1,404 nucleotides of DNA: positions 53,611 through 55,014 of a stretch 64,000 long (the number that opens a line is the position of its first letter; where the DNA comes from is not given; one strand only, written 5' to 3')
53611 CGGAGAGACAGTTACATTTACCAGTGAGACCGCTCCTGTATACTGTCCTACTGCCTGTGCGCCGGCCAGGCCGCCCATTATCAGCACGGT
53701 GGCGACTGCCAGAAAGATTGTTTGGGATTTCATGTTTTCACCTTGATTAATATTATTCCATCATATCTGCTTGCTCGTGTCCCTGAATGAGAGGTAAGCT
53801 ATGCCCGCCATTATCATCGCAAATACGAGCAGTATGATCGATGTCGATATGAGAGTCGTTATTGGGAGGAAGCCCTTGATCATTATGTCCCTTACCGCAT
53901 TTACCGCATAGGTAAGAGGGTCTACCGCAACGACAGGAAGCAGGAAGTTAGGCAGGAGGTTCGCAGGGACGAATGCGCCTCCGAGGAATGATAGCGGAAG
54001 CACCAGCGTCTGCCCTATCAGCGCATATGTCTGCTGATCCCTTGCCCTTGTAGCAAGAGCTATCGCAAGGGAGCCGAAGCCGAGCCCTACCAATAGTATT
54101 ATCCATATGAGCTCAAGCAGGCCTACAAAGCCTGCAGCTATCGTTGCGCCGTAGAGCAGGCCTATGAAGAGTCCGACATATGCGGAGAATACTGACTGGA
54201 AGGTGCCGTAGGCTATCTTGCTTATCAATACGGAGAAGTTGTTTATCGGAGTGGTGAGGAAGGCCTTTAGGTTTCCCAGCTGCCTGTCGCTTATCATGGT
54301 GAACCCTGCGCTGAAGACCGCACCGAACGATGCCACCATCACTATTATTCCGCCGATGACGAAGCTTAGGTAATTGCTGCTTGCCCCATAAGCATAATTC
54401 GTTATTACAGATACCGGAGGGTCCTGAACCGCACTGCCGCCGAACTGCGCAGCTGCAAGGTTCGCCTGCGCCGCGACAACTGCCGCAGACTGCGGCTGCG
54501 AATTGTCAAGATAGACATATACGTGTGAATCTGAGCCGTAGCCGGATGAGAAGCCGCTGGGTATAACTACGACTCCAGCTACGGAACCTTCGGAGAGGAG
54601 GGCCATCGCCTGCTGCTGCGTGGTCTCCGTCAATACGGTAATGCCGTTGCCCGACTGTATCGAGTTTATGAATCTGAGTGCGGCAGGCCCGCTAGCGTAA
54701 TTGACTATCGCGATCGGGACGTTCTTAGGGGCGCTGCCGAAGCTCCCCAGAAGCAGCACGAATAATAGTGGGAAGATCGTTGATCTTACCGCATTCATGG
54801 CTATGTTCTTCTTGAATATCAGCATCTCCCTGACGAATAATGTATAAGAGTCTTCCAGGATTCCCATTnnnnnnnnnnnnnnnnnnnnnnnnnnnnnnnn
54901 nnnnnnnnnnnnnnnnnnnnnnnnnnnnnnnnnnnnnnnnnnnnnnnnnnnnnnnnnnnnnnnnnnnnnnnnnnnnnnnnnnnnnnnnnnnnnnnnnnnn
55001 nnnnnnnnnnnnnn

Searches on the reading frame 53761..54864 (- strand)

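Call 70: search_protein_families(library=pfam, proteins=[window:53761-54864:-], max_evalue=0.00001)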
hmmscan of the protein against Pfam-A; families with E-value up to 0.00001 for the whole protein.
window:53761-54864:- (367 aa): 2 families
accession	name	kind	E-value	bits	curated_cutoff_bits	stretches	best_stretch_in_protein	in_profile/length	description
PF12698.13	ABC2_membrane_3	-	1.1e-27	97.5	31.6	1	29-358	8-347/347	ABC-2 family transporter protein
PF01061.29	ABC2_membrane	-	4.7e-17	62.7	26.9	1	153-328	33-210/211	ABC-2 type transporter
